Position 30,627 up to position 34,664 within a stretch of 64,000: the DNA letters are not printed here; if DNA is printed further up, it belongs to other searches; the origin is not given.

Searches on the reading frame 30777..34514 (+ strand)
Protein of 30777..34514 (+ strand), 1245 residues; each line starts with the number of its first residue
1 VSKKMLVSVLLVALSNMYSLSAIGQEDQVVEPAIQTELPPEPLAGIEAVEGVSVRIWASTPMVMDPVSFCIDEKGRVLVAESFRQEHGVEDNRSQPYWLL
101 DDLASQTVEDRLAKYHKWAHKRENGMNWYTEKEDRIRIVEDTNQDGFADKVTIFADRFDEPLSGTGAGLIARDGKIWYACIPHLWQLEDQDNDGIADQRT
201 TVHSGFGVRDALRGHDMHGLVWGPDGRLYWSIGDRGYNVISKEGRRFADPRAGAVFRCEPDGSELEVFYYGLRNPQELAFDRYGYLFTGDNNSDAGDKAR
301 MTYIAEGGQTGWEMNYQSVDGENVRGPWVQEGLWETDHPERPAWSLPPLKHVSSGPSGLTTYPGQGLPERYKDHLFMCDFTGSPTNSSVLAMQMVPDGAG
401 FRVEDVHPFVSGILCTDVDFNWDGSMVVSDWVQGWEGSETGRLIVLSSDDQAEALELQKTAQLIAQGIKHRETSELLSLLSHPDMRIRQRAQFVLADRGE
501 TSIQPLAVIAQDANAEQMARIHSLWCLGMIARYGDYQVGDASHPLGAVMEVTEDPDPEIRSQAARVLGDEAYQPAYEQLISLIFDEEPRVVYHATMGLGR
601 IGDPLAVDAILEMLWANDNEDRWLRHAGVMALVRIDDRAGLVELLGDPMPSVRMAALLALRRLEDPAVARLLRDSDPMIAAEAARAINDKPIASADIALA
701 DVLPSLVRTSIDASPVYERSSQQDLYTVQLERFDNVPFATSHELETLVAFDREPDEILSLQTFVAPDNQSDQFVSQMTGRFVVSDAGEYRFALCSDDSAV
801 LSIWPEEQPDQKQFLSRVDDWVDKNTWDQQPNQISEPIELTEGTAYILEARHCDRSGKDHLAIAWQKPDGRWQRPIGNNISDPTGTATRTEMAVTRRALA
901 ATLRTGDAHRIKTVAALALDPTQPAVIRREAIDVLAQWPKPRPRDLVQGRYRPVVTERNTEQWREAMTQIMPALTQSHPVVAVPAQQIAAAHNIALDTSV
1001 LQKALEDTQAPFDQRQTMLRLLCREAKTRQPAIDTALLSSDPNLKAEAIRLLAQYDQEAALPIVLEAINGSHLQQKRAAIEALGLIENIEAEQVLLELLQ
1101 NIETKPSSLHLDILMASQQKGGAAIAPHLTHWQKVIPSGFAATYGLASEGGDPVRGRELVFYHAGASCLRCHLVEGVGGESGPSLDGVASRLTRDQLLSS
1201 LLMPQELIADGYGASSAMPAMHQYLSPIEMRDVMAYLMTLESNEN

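Call 18: search_protein_families(library=pfam, proteins=[window:30777-34514:+], max_evalue=0.001)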
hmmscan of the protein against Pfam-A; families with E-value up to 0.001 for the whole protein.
window:30777-34514:+ (1245 aa): 9 families
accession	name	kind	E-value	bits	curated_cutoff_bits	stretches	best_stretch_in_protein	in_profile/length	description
PF23500.1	DUF7133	-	1.3e-35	123.9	27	1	42-402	5-310/385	Domain of unknown function (DUF7133)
PF13646.12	HEAT_2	-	1.3e-30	105.9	27.7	4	550-632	6-87/88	HEAT repeats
PF02985.28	HEAT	-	9.5e-14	50.7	23.5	0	641-663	5-27/31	HEAT repeat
PF07995.17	GSDH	-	8.4e-09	35.6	25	1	213-378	112-276/332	Glucose / Sorbosone dehydrogenase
PF07691.17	PA14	-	4.1e-08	33.6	24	1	755-870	28-138/147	PA14 domain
PF00034.26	Cytochrom_C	-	1.8e-07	32.8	21.3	1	1166-1240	10-89/90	Cytochrome c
PF13442.11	Cytochrome_CBB3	-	2.2e-05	25.1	27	1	1166-1237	12-68/68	Cytochrome C oxidase, cbb3-type, subunit III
PF00514.29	Arm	-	0.00017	22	20.6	0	641-663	17-39/41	Armadillo/beta-catenin-like repeat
PF03130.22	HEAT_PBS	-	0.00027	21.6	20.9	0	1076-1101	2-27/27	PBS lyase HEAT-like repeat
